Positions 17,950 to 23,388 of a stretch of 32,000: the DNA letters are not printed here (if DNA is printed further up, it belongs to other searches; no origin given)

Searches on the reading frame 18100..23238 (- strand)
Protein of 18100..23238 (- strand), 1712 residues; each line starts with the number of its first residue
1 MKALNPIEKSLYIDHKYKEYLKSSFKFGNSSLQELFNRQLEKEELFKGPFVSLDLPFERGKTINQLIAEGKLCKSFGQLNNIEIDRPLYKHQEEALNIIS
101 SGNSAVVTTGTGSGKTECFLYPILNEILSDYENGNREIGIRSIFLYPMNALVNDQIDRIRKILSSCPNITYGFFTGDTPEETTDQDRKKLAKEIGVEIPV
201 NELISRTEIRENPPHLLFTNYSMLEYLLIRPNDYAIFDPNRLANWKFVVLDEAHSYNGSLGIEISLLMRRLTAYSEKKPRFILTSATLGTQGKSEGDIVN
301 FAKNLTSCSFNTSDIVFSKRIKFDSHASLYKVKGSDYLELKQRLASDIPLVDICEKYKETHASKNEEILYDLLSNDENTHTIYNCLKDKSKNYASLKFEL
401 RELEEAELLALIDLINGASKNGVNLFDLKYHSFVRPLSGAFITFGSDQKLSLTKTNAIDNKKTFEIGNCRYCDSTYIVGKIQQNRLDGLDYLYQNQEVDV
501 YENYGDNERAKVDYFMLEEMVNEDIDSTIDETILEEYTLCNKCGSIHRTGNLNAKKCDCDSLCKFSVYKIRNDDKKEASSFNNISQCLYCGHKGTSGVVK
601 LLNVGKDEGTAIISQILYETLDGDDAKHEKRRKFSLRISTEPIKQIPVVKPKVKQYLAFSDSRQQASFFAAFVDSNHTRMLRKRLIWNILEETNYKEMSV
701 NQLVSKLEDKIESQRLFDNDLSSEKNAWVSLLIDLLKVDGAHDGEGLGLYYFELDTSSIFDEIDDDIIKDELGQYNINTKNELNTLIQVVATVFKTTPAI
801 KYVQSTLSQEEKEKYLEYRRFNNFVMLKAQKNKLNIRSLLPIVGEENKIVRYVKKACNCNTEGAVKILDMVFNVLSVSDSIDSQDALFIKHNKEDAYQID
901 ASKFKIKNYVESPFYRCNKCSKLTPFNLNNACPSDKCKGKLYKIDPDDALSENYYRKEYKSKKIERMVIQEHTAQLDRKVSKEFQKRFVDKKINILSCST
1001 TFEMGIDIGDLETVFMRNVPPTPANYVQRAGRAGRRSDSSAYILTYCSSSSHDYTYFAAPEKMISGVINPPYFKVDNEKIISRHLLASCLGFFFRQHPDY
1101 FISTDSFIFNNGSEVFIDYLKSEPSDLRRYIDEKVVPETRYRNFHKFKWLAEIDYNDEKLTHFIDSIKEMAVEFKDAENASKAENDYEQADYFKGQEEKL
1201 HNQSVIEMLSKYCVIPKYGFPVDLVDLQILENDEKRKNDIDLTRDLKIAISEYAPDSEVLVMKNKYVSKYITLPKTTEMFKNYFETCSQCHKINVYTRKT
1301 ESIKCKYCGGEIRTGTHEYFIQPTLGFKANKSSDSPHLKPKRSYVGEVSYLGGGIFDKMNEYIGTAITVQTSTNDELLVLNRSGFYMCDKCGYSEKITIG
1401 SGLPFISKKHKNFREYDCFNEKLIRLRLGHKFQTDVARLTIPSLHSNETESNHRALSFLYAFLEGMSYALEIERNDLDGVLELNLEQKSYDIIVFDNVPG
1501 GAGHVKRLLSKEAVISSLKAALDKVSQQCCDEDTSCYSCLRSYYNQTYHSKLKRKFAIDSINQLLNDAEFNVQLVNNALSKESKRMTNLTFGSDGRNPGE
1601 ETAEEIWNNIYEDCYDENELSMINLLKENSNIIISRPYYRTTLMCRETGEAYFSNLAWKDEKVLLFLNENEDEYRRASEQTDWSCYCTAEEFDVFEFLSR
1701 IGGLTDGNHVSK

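Call 5: search_protein_families(library=padloc, proteins=[window:18100-23238:-], max_evalue=0.01)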
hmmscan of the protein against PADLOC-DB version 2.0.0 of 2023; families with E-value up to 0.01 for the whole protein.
window:18100-23238:- (1712 aa): 40 families (the best 25 are shown)
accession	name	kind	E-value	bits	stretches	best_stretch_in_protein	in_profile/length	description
PDLC00013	DruE1|DruE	-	7e-182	605.7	2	201-1573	267-1685/1776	SNF2 family N-terminal domain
PDLC00037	DruE3|DruE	-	1.3e-156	521.8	2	969-1570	1033-1682/2055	SNF2 family N-terminal domain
PDLC00036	DruE3|DruE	-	2.1e-133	444.2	2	21-705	20-671/2023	SNF2 family N-terminal domain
PDLC00015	DruE2|DruE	-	2.2e-120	401.6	5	843-1586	1021-1793/1887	SNF2 family N-terminal domain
PDLC00014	DruE2|DruE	-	1.3e-115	385.6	4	860-1586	1053-1831/1928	SNF2 family N-terminal domain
PDLC00035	DruE3|DruE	-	4.7e-115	383.8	2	84-715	99-697/1460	SNF2 family N-terminal domain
PDLC00051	DruE4|DruE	-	4e-106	354.2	4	834-1333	957-1456/1829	SNF2 family N-terminal domain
PDLC02896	DpdJ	-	2.6e-28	96.3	3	204-290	327-414/1487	DpdJ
PDLC03960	SngC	-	3.4e-28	96.8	2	88-298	25-198/720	-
PDLC02503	BrxHI|BrxHII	-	5.6e-26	89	3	982-1090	288-396/698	BrxHI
PDLC02501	BrxHI|BrxHII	-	3.2e-18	63.2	2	984-1048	290-354/925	BrxHI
PDLC02893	DpdJ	-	5.4e-15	52.4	3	209-290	344-425/876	DpdJ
PDLC02569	DrmA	-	1.6e-14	50.7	2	991-1057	828-891/1095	DrmA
PDLC02570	DrmA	-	6.3e-13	46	2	964-1058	554-646/851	DrmA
PDLC01196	Cas3d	-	1.4e-12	45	1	89-182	16-94/594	CAS-I-D; effector_G3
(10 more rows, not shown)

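Call 16: search_protein_families(library=pfam, proteins=[window:18100-23238:-], max_evalue=0.001)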
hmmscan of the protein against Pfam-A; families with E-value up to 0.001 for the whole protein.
window:18100-23238:- (1712 aa): 4 families
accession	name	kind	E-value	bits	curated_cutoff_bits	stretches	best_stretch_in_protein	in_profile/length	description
PF00270.35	DEAD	-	1.3e-24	87.2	26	1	90-289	2-161/167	DEAD/DEAH box helicase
PF00271.37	Helicase_C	-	1.7e-12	48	23.5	1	966-1036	39-109/110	Helicase conserved C-terminal domain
PF09369.15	MZB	-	1e-10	42.6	24.2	1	1460-1540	3-80/80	MrfA Zn-binding domain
PF04851.21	ResIII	-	1.2e-07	32.2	22.5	1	88-284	4-159/164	Type III restriction enzyme, res subunit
